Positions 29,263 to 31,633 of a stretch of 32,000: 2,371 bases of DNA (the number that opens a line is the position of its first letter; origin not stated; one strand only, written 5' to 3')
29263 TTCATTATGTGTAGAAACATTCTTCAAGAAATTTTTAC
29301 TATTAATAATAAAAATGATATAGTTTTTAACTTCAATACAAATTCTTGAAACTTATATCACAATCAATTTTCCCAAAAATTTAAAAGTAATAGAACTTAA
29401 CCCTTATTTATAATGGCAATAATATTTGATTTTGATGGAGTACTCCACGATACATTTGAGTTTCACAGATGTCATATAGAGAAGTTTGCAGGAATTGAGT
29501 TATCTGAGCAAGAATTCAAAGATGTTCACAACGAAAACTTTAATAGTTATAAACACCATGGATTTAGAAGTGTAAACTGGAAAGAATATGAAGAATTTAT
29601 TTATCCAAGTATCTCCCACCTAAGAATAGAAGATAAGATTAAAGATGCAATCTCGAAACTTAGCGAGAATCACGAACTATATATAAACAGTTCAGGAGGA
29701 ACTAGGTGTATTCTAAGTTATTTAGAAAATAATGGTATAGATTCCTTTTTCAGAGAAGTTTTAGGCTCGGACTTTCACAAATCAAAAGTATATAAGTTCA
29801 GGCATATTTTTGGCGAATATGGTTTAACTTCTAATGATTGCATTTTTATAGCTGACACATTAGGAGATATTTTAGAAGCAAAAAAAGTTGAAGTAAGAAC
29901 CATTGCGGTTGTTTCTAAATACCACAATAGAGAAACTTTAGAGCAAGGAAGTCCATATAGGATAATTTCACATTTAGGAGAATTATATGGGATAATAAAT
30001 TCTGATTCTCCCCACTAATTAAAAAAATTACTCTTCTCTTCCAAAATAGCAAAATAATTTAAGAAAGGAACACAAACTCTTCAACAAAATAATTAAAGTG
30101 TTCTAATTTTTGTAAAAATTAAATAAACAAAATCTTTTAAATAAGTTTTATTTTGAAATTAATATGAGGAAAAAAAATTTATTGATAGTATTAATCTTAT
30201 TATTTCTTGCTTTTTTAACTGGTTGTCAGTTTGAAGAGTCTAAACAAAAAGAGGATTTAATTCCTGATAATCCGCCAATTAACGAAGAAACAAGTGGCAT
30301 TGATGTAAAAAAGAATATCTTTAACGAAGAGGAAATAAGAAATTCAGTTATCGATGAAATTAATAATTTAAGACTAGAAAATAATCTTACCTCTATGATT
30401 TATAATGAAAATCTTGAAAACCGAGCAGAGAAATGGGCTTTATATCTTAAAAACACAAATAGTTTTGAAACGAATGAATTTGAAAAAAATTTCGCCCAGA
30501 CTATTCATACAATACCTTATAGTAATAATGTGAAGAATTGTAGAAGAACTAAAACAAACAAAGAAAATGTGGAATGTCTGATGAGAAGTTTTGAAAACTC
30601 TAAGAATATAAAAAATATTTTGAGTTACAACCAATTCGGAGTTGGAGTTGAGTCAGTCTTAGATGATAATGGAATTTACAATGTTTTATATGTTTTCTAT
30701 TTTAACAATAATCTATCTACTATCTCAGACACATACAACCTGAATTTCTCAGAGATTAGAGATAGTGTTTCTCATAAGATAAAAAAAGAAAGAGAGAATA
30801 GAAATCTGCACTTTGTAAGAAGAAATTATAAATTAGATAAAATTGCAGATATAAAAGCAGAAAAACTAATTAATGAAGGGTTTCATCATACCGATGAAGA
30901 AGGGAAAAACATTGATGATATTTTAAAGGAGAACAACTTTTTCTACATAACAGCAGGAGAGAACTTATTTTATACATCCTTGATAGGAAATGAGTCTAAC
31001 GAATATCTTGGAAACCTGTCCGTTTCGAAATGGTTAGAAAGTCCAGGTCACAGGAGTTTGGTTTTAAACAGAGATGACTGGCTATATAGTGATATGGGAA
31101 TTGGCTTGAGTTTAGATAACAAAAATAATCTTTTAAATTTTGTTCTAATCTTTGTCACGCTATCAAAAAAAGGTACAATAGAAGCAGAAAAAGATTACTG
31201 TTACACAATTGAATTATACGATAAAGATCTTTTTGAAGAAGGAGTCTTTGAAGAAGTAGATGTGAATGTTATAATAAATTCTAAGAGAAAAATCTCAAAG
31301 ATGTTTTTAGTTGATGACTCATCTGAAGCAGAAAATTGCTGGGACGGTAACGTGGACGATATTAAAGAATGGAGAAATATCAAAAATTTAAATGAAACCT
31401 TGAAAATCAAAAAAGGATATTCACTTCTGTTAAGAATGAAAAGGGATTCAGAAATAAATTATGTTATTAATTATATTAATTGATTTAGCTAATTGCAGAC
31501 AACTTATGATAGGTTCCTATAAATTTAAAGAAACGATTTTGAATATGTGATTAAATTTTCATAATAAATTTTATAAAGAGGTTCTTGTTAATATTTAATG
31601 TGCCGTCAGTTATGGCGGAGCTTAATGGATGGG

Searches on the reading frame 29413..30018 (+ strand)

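Call 63: search_protein_families(library=pfam, proteins=[window:29413-30018:+], max_evalue=0.001)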
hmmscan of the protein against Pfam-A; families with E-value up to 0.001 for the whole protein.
window:29413-30018:+ (201 aa): 3 families
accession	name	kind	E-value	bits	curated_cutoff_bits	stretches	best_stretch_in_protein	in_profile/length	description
PF13419.12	HAD_2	-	3.4e-15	57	23.8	1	3-166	1-178/178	Haloacid dehalogenase-like hydrolase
PF00702.32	Hydrolase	-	9.6e-07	29.8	26.4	1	2-158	3-189/191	haloacid dehalogenase-like hydrolase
PF13242.12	Hydrolase_like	-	2.8e-05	24.4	22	1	129-191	10-75/75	HAD-hyrolase-like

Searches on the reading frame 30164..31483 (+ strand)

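Call 63: search_protein_families(library=pfam, proteins=[window:30164-31483:+], max_evalue=0.001)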
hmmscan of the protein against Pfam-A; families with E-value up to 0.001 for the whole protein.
window:30164-31483:+ (439 aa): 1 family
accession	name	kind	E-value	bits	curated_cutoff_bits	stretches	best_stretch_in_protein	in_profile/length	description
PF00188.32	CAP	-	1.3e-11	45.8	21.1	1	64-177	2-114/117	Cysteine-rich secretory protein family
